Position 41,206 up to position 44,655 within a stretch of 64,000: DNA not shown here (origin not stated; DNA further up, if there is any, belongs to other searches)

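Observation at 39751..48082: A WXG100 (ESAT-6-like) gene heads a same-strand cluster of two giant FtsX permeases and two ABC ATPases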

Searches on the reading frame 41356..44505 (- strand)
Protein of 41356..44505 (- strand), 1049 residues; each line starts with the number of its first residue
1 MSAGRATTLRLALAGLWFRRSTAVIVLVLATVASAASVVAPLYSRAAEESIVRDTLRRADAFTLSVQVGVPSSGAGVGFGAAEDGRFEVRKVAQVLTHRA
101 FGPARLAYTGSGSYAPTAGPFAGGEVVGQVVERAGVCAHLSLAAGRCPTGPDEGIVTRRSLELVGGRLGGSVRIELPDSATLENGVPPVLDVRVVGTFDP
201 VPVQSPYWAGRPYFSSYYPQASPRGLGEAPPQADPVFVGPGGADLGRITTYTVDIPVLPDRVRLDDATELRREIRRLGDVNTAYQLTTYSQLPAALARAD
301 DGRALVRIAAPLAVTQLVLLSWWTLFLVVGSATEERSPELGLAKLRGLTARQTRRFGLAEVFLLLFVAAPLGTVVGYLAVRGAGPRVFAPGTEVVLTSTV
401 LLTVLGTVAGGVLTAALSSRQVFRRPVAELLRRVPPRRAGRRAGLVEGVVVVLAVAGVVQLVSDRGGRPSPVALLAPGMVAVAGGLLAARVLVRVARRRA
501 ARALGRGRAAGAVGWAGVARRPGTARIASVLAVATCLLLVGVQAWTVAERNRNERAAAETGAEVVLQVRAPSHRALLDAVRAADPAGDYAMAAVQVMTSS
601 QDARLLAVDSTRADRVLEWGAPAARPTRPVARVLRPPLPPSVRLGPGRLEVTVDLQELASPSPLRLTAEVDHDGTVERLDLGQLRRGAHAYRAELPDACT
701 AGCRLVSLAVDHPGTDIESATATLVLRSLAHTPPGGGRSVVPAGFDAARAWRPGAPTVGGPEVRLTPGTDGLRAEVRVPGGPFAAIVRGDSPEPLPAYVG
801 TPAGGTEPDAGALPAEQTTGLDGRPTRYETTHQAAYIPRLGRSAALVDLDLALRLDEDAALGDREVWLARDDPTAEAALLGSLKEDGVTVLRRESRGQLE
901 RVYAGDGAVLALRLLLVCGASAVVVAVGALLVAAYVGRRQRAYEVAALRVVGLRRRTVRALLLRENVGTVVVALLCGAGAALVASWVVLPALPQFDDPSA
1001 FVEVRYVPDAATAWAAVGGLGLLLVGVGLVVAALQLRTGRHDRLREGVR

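Call 8: search_protein_families(library=pfam, proteins=[window:41356-44505:-], max_evalue=0.01)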
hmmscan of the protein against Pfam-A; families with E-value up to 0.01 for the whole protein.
window:41356-44505:- (1049 aa): 1 family
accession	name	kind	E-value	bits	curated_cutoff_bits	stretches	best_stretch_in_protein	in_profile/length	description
PF02687.27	FtsX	-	1.6e-14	54.4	25.5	2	920-1037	5-113/120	FtsX-like permease C-terminal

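Call 9: search_protein_families(library=ncbifam, proteins=[window:41356-44505:-], max_evalue=0.01)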
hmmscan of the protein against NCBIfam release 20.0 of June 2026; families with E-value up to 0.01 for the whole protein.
window:41356-44505:- (1049 aa): 0 families
